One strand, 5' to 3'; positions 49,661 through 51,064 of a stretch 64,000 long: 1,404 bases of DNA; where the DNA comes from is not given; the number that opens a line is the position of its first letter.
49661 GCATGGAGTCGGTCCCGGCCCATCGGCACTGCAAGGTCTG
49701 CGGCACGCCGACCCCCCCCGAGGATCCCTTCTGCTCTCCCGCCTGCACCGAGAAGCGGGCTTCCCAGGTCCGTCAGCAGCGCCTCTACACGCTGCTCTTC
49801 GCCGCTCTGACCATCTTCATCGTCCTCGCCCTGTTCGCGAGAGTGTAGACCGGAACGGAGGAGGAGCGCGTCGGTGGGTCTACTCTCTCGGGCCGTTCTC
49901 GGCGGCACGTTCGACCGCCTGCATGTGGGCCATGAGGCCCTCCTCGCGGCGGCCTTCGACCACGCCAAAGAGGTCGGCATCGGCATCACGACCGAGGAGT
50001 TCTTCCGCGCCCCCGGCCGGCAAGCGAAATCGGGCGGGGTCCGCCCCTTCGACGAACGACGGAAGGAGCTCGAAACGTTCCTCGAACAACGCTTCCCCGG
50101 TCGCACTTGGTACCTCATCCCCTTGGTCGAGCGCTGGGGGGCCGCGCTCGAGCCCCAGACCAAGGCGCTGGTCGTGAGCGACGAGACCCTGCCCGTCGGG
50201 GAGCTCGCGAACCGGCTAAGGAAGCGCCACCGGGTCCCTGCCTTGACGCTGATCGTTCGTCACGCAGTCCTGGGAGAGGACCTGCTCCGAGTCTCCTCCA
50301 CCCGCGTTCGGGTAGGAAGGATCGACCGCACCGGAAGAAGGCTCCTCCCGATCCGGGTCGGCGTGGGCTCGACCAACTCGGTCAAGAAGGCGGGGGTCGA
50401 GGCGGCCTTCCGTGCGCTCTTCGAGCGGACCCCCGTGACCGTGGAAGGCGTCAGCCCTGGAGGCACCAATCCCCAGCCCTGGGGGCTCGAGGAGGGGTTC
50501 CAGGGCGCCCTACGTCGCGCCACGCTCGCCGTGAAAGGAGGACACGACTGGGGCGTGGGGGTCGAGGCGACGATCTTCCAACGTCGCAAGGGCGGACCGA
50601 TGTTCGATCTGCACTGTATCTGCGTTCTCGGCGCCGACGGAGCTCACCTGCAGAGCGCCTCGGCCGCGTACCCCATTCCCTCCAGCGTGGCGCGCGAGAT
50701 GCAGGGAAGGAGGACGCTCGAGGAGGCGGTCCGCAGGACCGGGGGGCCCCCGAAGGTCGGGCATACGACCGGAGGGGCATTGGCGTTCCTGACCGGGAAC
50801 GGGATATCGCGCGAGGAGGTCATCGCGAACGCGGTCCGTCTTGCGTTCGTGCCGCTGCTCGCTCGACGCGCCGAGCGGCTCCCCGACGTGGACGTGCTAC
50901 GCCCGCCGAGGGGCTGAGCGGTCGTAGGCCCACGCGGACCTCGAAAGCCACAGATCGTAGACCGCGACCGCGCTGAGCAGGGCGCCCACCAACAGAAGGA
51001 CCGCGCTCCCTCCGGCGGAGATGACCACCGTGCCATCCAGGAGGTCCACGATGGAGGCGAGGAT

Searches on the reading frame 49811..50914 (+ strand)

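Call 62: search_protein_families(library=pfam, proteins=[window:49811-50914:+], max_evalue=0.0001)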
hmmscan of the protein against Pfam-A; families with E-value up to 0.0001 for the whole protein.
window:49811-50914:+ (368 aa): 2 families
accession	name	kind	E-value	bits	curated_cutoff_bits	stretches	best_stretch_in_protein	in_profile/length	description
PF01931.24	NTPase_I-T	-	1.4e-30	106.8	25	1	186-349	1-161/162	Protein of unknown function DUF84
PF01467.32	CTP_transf_like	-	2.6e-07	31.3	21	1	29-167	1-131/133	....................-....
